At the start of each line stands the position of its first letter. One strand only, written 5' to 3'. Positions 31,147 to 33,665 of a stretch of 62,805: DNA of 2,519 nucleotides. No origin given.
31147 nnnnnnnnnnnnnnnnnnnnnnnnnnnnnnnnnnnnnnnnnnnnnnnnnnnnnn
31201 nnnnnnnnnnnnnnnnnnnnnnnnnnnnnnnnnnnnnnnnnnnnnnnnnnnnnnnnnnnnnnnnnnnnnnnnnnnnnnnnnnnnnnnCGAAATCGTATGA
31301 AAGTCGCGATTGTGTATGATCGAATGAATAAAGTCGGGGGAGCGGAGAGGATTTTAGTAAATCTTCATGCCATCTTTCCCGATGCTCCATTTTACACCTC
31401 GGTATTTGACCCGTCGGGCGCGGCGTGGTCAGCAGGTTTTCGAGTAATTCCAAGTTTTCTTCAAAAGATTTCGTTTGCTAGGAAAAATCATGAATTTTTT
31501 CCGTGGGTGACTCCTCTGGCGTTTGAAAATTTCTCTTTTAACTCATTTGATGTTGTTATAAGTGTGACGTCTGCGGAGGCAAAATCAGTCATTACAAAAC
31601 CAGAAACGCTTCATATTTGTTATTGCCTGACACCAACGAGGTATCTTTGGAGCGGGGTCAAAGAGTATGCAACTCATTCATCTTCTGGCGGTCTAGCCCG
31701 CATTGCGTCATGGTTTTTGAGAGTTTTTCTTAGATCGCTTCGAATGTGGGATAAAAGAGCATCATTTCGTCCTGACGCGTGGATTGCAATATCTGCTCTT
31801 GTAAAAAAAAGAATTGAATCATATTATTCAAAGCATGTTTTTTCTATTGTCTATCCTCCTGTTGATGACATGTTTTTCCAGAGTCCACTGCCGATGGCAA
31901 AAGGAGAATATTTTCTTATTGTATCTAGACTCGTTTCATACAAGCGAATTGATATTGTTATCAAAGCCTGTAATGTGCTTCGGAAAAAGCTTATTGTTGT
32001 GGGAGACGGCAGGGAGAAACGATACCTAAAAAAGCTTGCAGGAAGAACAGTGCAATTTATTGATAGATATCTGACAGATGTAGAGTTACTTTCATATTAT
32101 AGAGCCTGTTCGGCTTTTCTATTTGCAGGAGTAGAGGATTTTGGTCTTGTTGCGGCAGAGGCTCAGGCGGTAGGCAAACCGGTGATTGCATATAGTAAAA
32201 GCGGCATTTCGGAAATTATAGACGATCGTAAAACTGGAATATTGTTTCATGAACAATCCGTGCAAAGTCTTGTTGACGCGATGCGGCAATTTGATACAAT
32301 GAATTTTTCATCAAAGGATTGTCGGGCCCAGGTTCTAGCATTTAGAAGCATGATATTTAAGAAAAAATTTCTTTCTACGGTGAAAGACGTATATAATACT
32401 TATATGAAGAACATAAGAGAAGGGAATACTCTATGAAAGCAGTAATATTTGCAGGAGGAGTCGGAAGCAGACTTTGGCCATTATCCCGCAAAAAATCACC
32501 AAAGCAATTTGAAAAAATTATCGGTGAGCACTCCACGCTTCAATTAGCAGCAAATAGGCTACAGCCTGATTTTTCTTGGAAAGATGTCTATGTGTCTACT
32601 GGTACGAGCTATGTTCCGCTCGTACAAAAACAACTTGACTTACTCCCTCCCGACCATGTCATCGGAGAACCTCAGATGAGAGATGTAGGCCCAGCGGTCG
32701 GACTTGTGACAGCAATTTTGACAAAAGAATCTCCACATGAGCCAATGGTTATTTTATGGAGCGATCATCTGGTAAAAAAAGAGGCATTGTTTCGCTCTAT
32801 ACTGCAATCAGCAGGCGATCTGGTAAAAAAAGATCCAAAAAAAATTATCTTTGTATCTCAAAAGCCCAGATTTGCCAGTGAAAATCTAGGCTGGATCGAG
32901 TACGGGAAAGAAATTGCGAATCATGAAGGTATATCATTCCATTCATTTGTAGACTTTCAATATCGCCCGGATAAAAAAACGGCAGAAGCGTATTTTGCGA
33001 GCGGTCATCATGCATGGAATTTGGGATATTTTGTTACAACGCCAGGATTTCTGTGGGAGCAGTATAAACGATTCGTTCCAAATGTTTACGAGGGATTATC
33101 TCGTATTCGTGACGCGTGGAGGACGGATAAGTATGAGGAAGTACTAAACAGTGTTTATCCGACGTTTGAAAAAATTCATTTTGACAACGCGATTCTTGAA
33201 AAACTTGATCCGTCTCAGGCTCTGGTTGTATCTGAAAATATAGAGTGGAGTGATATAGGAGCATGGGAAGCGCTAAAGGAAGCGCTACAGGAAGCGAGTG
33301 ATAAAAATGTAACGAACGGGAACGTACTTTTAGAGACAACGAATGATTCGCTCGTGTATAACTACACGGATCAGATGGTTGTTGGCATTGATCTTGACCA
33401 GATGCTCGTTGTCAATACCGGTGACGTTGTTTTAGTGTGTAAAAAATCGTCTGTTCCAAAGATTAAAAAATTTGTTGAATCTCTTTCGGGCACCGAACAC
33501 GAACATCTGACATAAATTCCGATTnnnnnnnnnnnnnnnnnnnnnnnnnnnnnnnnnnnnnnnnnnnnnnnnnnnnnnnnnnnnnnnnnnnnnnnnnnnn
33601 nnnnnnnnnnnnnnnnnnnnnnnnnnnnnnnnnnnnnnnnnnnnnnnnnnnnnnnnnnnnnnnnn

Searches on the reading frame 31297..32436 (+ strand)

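Call 69: search_protein_families(library=pfam, proteins=[window:31297-32436:+], max_evalue=0.0001)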
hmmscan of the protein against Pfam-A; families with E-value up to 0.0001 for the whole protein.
window:31297-32436:+ (379 aa): 3 families
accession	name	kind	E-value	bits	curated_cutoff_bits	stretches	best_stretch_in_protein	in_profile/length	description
PF00534.26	Glycos_transf_1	-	2.5e-25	89.4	26.4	1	201-332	13-155/172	Glycosyl transferases group 1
PF13692.12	Glyco_trans_1_4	-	3e-21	76.6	27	1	205-331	3-138/142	Glycosyl transferases group 1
PF20706.3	GT4-conflict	-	1.4e-06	28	26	1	204-327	198-334/385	Family 4 Glycosyltransferase in conflict systems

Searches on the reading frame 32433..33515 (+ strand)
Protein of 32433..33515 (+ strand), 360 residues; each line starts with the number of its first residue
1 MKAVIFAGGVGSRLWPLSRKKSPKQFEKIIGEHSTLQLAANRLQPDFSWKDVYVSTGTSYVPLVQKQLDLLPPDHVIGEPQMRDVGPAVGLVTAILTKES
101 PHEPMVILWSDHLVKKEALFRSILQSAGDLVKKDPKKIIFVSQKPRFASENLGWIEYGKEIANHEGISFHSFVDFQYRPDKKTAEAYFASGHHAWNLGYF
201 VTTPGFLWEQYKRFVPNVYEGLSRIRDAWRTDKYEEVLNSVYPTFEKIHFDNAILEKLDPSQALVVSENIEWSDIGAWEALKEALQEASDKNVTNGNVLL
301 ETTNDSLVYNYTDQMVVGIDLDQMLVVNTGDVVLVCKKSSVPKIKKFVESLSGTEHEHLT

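Call 70: search_protein_families(library=pfam, proteins=[window:32433-33515:+], max_evalue=0.0001)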
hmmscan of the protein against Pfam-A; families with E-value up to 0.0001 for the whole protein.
window:32433-33515:+ (360 aa): 3 families
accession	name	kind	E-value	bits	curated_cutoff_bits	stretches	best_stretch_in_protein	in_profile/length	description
PF00483.29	NTP_transferase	-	1.1e-20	74.8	21.2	1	2-288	1-242/245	Nucleotidyl transferase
PF12804.13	NTP_transf_3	-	1.3e-06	29.2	27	1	3-128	1-112/160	MobA-like NTP transferase domain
PF22640.1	ManC_GMP_beta-helix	-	3.6e-06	27.2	27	1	298-351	4-55/55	MannoseP isomerase/GMP-like beta-helix domain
